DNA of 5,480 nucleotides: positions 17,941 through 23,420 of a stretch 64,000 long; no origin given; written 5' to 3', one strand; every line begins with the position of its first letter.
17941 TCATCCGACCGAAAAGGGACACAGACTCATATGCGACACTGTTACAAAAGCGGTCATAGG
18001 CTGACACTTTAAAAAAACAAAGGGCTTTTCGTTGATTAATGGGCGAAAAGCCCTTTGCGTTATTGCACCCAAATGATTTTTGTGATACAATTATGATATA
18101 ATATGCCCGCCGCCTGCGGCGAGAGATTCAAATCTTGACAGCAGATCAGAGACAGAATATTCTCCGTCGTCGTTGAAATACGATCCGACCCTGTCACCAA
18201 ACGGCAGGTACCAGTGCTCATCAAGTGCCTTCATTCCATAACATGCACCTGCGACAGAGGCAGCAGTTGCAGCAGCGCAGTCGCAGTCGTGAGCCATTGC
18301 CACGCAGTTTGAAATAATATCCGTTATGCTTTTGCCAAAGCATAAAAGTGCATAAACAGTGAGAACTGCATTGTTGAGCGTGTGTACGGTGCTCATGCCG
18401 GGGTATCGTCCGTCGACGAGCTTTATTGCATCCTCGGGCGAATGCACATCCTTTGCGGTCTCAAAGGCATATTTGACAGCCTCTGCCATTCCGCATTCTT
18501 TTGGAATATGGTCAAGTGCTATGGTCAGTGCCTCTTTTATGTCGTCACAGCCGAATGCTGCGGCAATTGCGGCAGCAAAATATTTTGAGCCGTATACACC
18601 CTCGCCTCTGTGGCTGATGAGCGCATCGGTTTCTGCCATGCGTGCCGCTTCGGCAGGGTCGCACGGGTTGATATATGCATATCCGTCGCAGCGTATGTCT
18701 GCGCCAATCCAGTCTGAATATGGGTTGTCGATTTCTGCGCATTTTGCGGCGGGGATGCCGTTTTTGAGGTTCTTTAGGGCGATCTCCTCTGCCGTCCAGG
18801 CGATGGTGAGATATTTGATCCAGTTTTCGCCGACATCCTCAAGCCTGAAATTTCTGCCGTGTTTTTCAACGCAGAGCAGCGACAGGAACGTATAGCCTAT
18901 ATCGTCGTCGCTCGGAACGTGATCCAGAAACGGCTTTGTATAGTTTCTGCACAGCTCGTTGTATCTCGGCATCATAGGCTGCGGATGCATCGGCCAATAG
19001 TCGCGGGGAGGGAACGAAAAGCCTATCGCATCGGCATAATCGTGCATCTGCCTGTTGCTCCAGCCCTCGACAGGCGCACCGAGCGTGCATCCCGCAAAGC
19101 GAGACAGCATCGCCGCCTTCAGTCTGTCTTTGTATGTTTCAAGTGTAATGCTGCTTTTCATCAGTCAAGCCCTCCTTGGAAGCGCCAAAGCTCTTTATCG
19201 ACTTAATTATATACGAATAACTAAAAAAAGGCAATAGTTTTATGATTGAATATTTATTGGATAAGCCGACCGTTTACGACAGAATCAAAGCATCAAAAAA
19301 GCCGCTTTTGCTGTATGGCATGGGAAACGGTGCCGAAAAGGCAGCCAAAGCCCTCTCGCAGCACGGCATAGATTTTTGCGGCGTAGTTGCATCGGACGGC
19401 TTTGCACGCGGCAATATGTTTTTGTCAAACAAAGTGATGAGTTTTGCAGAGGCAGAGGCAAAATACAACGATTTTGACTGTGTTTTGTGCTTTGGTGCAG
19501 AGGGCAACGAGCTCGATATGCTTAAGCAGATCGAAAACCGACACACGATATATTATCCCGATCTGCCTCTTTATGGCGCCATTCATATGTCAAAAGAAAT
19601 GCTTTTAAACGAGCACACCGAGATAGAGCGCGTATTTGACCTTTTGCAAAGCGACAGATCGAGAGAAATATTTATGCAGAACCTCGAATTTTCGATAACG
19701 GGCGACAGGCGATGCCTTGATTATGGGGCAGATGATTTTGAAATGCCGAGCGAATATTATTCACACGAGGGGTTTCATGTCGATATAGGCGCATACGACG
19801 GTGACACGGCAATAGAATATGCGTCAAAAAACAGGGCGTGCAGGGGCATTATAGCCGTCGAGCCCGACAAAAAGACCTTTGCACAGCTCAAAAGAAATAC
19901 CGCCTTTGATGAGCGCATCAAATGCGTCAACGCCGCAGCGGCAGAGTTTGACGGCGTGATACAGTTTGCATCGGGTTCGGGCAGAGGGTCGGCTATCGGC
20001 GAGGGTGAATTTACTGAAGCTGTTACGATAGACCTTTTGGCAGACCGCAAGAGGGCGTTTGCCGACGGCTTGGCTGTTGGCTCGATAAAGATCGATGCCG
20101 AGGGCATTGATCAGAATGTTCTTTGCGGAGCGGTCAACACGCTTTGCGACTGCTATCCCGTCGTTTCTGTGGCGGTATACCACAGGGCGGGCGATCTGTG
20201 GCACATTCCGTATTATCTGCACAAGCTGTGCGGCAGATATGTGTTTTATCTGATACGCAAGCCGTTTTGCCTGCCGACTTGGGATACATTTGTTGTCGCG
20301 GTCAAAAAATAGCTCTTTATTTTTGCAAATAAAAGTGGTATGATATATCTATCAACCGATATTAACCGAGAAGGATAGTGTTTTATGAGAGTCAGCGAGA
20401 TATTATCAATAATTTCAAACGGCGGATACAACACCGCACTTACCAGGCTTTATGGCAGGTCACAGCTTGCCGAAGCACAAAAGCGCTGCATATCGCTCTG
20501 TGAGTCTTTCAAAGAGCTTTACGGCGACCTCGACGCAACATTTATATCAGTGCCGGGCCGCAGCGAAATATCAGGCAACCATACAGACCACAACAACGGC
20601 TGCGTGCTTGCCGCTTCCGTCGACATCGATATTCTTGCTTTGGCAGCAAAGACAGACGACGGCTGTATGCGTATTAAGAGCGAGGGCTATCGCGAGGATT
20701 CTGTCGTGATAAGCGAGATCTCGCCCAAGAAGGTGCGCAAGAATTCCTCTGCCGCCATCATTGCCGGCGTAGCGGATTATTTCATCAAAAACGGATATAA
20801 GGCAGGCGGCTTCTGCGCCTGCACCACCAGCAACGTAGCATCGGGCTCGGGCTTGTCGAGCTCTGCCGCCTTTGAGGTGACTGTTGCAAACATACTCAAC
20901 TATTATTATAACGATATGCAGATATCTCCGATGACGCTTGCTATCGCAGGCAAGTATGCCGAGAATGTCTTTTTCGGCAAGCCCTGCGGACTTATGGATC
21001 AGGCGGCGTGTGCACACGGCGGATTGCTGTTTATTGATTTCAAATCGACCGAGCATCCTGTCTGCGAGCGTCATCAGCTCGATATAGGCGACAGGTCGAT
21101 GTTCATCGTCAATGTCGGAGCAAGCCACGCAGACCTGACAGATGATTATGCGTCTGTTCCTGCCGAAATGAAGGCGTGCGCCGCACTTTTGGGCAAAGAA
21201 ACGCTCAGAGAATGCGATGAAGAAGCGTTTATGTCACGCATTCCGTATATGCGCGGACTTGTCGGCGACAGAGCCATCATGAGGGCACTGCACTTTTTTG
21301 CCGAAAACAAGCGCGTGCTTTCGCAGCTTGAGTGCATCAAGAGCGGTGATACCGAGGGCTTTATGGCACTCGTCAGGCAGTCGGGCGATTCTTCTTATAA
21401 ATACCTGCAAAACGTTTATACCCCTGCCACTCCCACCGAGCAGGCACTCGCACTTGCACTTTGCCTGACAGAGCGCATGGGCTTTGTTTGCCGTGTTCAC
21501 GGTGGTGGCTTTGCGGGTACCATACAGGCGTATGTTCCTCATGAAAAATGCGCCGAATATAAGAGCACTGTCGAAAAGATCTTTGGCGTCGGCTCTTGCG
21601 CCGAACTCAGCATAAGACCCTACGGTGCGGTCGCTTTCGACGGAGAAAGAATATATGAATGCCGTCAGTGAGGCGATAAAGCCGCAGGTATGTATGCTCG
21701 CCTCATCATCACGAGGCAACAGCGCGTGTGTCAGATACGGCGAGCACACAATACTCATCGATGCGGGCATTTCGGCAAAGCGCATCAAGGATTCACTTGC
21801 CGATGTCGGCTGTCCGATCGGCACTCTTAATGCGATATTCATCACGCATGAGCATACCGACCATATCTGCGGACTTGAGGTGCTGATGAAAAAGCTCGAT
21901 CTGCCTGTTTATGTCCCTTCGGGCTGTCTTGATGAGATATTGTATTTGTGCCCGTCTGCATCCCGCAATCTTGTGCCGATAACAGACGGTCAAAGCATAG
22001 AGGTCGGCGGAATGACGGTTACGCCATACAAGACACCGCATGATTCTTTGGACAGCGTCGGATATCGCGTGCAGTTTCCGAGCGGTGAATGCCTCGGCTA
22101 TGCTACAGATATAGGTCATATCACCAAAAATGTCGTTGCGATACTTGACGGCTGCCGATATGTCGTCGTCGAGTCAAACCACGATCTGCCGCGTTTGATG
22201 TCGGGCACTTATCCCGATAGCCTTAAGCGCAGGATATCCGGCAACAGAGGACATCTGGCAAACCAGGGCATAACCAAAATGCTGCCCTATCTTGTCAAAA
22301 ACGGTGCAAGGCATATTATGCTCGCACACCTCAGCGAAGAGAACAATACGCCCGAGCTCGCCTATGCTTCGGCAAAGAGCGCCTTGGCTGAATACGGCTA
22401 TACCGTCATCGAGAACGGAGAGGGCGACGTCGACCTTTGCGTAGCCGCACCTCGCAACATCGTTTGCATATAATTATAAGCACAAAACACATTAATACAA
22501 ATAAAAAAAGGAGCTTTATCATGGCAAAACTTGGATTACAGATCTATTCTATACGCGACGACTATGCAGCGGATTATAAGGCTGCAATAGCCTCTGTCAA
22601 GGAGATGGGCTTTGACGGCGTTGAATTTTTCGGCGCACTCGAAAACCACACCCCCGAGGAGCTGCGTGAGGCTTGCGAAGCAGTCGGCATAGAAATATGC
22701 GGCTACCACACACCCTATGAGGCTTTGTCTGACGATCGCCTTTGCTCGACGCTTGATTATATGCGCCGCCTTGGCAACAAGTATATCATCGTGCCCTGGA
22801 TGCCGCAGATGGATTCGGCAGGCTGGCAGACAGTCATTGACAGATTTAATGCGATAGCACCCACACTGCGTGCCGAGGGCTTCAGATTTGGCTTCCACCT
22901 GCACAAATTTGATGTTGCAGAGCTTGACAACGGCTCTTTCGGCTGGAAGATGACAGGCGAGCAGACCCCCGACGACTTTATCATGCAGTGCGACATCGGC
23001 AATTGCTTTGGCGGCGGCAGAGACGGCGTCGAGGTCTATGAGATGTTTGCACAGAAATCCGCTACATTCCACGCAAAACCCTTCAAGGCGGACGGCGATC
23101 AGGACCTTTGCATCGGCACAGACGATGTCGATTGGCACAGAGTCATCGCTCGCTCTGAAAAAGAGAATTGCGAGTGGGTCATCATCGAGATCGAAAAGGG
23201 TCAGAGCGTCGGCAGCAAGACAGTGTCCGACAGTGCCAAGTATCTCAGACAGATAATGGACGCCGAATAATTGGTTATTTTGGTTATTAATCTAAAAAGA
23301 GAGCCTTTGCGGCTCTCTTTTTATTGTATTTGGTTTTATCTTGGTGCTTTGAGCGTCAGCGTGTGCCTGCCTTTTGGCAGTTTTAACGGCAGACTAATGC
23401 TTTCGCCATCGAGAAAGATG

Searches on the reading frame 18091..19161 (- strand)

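Call 76: search_protein_families(library=pfam, proteins=[window:18091-19161:-], max_evalue=0.00001)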
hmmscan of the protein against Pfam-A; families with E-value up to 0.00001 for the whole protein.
window:18091-19161:- (356 aa): 1 family
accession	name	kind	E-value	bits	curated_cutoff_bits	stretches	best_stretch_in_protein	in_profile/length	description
PF03747.19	ADP_ribosyl_GH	-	2.4e-40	139.5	26.2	1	16-315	1-286/287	ADP-ribosylglycohydrolase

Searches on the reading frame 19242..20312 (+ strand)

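Call 76: search_protein_families(library=pfam, proteins=[window:19242-20312:+], max_evalue=0.00001)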
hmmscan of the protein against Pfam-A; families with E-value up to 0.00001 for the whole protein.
window:19242-20312:+ (356 aa): 1 family
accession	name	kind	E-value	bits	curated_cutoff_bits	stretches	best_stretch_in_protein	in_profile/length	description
PF05050.19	Methyltransf_21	-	2.3e-09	38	22.7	1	181-316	1-152/173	Methyltransferase FkbM domain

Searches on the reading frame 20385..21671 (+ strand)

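Call 76: search_protein_families(library=pfam, proteins=[window:20385-21671:+], max_evalue=0.00001)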
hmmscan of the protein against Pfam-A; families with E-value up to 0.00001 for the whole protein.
window:20385-21671:+ (428 aa): 2 families
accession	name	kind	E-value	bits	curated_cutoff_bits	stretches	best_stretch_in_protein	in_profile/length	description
PF00288.32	GHMP_kinases_N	-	1.5e-15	57.6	22.3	1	127-213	4-87/87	GHMP kinases N terminal domain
PF10509.15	GalKase_gal_bdg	-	2.5e-14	53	23.1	1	40-89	1-49/49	Galactokinase galactose-binding signature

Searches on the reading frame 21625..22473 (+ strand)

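Call 76: search_protein_families(library=pfam, proteins=[window:21625-22473:+], max_evalue=0.00001)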
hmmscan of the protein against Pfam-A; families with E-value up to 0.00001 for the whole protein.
window:21625-22473:+ (282 aa): 3 families
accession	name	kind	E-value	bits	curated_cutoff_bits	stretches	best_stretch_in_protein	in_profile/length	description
PF12706.13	Lactamase_B_2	-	5.7e-21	75.5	27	1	41-235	1-199/200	Beta-lactamase superfamily domain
PF00753.33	Lactamase_B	-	9.4e-14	52.2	22.7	1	31-106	6-82/196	Metallo-beta-lactamase superfamily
PF23023.1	Anti-Pycsar_Apyc1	-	4.3e-07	30.1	50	1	30-91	19-77/250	Anti-Pycsar protein Apyc1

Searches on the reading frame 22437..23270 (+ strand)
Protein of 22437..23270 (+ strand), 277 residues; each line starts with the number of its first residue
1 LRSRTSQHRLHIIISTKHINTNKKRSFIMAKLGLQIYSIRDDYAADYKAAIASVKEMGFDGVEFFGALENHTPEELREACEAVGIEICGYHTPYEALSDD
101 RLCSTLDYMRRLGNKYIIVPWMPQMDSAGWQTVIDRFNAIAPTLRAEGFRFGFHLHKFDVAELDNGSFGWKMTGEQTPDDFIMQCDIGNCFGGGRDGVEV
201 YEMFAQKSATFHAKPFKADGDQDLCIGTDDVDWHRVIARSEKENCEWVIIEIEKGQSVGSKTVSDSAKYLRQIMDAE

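Call 76: search_protein_families(library=pfam, proteins=[window:22437-23270:+], max_evalue=0.00001)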
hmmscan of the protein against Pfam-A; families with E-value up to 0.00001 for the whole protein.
window:22437-23270:+ (277 aa): 1 family
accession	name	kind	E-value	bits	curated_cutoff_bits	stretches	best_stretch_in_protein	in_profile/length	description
PF01261.30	AP_endonuc_2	-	1.4e-19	71.2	31.1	1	52-272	2-248/249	Xylose isomerase-like TIM barrel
